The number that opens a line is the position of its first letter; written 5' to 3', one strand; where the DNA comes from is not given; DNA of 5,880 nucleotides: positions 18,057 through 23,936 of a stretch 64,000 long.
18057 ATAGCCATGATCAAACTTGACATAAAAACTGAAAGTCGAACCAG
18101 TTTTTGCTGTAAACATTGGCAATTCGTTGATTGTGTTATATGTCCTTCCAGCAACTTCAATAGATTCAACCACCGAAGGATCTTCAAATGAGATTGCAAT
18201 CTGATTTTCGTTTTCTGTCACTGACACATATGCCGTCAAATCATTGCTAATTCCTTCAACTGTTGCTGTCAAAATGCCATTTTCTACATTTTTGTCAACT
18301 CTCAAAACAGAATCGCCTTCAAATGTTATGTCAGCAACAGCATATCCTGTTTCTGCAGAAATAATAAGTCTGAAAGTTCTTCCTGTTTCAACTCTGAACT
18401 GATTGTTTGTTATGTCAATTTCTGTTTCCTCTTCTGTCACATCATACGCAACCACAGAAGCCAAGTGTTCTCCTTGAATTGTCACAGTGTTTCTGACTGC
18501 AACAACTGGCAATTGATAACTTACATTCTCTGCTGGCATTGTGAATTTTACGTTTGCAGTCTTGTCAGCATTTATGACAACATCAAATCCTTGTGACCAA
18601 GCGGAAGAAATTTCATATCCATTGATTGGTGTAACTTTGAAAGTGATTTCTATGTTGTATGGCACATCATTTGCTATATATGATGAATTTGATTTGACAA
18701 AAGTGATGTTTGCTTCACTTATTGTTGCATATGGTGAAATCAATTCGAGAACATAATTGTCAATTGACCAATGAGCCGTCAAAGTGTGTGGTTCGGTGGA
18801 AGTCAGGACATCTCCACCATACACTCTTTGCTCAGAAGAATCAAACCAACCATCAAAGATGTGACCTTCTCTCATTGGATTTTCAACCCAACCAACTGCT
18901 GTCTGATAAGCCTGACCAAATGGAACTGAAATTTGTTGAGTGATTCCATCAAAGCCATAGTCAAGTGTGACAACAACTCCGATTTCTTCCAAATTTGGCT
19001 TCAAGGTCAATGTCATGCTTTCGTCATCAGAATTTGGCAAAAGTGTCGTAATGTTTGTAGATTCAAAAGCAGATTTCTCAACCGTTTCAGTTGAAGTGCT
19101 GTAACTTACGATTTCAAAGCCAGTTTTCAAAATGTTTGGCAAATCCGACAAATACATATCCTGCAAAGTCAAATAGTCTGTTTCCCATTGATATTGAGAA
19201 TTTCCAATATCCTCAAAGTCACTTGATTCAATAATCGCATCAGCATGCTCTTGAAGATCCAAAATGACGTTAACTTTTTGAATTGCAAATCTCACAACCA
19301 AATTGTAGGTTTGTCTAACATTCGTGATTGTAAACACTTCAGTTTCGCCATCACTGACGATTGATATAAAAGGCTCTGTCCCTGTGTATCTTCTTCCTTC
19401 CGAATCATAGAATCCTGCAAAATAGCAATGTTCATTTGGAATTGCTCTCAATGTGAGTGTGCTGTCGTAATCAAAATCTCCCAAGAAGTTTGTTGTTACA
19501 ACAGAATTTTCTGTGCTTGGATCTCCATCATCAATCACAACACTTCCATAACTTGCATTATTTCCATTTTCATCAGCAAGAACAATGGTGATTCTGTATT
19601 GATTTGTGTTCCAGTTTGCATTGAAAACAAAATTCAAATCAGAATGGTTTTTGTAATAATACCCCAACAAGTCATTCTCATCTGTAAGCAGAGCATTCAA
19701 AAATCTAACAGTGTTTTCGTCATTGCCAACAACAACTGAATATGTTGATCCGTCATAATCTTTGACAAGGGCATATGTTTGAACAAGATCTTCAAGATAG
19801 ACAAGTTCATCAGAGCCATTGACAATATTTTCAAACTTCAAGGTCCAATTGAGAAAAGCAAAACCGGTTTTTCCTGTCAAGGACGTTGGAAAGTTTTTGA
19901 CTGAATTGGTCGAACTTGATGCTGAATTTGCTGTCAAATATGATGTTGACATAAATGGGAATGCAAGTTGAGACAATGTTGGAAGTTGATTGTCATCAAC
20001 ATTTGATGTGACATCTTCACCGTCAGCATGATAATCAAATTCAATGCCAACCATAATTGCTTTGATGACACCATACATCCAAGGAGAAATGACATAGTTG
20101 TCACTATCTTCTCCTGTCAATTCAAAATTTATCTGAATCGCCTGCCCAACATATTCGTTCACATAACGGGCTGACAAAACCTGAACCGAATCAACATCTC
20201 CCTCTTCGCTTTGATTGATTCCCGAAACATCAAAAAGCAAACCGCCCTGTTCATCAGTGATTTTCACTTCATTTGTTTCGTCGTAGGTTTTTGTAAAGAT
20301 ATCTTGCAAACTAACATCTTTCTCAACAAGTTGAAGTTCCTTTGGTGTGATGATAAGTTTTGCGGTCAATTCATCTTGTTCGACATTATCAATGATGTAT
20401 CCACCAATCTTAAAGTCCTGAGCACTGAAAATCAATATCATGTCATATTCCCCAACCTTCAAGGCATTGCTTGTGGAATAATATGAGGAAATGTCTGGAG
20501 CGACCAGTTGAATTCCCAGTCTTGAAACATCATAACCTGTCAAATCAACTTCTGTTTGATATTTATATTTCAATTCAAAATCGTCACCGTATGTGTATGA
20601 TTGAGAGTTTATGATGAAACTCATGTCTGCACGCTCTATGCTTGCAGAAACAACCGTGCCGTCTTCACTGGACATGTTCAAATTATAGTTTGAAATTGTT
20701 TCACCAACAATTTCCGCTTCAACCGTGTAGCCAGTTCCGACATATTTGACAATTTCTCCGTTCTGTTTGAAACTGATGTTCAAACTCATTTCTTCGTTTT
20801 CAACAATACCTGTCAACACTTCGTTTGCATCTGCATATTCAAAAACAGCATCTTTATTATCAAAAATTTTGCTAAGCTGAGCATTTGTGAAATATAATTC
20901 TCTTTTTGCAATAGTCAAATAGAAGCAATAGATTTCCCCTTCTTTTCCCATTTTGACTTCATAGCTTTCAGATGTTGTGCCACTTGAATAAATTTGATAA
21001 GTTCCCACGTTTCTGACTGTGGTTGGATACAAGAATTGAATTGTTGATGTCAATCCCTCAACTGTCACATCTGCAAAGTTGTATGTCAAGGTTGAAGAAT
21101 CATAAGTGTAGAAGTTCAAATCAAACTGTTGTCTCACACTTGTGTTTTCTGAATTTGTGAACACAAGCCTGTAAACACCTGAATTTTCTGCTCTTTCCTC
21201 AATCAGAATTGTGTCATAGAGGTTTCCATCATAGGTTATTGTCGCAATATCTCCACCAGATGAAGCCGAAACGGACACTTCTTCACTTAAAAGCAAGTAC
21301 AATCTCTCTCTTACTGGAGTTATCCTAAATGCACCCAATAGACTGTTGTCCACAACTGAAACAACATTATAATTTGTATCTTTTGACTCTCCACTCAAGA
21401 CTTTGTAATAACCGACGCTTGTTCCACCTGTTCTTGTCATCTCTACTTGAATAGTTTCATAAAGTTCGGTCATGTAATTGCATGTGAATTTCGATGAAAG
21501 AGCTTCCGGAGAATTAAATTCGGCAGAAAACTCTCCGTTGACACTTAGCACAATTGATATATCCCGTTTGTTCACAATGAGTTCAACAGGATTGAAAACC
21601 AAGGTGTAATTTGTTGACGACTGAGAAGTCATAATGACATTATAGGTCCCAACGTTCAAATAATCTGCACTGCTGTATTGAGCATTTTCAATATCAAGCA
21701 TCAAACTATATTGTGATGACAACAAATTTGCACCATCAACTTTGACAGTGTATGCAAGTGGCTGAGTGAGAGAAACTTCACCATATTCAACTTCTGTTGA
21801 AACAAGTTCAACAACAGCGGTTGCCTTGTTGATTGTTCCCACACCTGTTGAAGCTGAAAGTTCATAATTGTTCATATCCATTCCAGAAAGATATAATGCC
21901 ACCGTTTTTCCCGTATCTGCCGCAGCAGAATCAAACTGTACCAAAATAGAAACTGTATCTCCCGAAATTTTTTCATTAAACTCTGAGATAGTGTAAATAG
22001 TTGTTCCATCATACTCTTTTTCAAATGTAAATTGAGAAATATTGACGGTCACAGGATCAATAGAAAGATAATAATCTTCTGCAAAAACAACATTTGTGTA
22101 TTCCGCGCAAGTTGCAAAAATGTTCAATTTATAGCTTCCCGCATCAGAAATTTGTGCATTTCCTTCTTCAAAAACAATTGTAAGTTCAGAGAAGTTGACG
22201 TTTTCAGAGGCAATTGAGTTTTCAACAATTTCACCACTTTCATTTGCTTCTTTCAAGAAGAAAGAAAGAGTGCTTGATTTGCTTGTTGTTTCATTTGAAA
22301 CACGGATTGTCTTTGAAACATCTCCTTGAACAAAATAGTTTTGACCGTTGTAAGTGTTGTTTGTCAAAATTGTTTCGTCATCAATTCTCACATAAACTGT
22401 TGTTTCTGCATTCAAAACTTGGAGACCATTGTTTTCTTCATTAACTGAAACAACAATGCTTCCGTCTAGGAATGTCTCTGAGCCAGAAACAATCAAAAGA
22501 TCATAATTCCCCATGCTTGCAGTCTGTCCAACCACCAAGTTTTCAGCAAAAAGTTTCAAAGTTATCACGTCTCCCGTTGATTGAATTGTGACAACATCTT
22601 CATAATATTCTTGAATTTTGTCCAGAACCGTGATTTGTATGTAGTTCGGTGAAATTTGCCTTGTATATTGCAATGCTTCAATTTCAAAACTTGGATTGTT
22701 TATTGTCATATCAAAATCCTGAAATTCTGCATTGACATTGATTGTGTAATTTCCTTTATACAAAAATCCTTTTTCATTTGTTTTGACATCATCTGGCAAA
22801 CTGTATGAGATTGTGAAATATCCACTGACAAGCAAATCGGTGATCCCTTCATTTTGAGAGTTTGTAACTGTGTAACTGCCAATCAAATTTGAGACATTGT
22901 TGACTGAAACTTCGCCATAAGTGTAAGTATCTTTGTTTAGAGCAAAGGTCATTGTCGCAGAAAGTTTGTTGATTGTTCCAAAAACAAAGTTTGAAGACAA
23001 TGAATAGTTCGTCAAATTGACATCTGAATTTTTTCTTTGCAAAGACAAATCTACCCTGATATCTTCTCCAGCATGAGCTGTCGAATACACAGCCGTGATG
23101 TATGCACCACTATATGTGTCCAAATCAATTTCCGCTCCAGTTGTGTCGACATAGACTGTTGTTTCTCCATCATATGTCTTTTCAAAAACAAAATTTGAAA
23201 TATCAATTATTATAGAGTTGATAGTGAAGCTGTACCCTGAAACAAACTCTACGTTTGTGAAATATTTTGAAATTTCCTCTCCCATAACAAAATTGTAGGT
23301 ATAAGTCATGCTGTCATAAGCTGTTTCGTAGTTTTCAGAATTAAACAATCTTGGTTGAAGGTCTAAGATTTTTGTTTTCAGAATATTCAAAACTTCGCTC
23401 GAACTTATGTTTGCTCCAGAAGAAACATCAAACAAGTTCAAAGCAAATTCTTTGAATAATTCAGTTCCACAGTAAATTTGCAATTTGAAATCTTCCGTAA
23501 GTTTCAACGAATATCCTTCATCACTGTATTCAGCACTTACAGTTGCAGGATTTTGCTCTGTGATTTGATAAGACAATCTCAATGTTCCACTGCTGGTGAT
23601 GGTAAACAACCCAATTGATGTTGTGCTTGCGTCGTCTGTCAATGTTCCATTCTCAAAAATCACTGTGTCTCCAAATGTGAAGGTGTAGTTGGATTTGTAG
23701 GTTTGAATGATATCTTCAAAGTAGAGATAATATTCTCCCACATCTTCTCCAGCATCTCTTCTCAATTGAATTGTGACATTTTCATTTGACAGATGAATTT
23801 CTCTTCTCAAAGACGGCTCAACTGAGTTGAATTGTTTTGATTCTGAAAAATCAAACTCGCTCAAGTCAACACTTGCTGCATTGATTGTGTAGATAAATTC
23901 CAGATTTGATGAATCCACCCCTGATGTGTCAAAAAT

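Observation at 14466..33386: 6,306-aa giant secreted, tail-anchored surface protein embedded between trpS and uppP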

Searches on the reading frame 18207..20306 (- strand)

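Call 10: search_protein_families(library=pfam, proteins=[window:18207-20306:-], max_evalue=5)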
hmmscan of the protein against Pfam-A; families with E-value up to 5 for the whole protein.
window:18207-20306:- (700 aa): 4 families
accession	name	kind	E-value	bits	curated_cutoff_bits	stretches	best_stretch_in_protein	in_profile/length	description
PF18998.6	Flg_new_2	-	1.6e-05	25.2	23.6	1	553-597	24-65/73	Divergent InlB B-repeat domain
PF18657.6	YDG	-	0.00021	21.9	25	1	4-74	13-81/85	YDG domain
PF09479.16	Flg_new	-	0.0015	19.1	27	1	465-512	16-65/65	Listeria-Bacteroides repeat domain (List_Bact_rpt)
PF16845.11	SQAPI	-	0.068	14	31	0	235-259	44-68/83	Aspartic acid proteinase inhibitor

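Call 80: search_protein_families(library=ncbifam, proteins=[window:18207-20306:-], max_evalue=0.1)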
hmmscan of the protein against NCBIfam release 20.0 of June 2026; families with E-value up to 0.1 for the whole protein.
window:18207-20306:- (700 aa): 1 family
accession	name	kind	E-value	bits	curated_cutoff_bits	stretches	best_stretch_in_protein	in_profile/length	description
TIGR02543.1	List_Bact_rpt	repeat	0.00097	19.4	20.95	1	477-516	1-43/44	TIGR02543 family repeat protein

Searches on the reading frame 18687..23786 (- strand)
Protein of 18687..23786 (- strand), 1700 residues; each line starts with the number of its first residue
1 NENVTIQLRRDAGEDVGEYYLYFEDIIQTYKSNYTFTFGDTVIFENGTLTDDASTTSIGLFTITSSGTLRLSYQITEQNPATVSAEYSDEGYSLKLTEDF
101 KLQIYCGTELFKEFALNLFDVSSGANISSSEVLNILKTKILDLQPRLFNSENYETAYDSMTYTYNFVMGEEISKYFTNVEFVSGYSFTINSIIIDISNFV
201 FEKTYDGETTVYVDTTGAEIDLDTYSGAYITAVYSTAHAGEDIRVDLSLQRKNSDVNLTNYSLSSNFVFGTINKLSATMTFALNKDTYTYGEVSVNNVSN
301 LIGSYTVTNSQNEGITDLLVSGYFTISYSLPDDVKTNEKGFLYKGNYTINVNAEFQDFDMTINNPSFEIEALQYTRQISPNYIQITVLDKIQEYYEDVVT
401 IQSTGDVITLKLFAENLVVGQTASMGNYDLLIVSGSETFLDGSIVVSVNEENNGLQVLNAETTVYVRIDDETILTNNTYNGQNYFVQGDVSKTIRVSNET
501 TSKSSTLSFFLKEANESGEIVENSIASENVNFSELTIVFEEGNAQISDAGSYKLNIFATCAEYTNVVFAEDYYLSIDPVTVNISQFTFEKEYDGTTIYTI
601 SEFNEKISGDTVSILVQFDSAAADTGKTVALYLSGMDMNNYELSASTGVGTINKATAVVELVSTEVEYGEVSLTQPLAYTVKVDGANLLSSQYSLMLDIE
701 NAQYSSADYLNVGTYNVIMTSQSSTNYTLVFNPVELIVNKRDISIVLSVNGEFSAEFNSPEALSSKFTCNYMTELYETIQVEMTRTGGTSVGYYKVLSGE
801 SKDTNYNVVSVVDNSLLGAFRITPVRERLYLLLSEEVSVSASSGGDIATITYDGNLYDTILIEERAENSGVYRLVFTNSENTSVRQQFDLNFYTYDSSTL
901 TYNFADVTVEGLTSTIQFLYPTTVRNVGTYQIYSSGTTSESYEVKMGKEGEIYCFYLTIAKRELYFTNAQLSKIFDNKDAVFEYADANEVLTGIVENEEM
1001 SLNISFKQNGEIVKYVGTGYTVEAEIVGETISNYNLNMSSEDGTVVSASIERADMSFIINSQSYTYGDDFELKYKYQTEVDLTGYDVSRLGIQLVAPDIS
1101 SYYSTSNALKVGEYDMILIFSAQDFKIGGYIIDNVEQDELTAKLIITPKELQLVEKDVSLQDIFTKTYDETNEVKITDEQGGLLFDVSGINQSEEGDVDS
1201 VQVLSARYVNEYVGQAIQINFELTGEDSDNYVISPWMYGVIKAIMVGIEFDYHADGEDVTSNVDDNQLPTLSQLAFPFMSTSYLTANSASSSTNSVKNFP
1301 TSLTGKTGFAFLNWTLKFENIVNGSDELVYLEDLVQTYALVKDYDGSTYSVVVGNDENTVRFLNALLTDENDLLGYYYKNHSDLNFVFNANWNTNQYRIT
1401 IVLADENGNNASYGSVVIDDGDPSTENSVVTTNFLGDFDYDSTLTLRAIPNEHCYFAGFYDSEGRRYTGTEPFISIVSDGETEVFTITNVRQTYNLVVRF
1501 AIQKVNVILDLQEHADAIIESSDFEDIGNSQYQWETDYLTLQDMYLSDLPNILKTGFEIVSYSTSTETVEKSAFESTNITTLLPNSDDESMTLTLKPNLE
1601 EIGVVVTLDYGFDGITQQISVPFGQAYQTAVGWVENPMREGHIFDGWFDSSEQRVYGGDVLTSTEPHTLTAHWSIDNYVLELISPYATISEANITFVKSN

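Call 4: search_protein_families(library=pfam, proteins=[window:18687-23786:-], max_evalue=0.01)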
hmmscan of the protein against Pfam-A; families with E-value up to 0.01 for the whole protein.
window:18687-23786:- (1700 aa): 2 families
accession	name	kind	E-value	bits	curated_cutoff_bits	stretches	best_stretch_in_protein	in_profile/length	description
PF18657.6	YDG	-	1.1e-10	42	25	2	579-647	3-84/85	YDG domain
PF09479.16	Flg_new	-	0.00018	22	27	1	1625-1672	16-65/65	Listeria-Bacteroides repeat domain (List_Bact_rpt)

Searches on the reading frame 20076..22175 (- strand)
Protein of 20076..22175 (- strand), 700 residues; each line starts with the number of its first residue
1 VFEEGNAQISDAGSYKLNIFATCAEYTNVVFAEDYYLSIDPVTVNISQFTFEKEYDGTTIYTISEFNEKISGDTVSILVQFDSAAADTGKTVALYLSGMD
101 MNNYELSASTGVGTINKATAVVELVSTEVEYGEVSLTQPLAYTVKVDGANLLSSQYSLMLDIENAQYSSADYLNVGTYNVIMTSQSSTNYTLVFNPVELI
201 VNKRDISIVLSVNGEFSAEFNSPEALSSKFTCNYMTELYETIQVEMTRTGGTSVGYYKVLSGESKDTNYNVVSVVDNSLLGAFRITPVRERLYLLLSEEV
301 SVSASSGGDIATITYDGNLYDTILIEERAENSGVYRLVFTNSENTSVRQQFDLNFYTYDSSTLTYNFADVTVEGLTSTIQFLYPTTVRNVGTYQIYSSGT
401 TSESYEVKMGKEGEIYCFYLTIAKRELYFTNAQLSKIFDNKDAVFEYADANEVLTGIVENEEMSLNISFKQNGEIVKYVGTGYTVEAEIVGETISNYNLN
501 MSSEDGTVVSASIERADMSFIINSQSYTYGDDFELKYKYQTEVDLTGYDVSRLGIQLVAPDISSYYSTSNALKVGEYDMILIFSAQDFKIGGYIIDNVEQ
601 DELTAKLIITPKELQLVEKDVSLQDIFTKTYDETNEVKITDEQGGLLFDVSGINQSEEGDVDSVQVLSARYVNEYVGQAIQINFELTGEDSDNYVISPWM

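Call 10: search_protein_families(library=pfam, proteins=[window:20076-22175:-], max_evalue=5)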
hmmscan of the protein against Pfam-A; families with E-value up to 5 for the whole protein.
window:20076-22175:- (700 aa): 4 families
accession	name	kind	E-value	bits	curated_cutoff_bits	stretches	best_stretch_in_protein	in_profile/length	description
PF18657.6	YDG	-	3.1e-13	50.2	25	2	42-110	3-84/85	YDG domain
PF18676.6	MBG_2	-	0.0063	17.5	25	2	240-277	30-69/72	MBG domain (YGX type)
PF18921.5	Cyanophycin_syn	-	0.078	13.4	27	1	232-276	51-94/115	Cyanophycin synthase-like N-terminal domain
PF01380.27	SIS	-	0.099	12.9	25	1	312-357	59-104/131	SIS domain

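Call 80: search_protein_families(library=ncbifam, proteins=[window:20076-22175:-], max_evalue=0.1)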
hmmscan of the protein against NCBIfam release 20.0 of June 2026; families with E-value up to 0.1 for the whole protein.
window:20076-22175:- (700 aa): 0 families
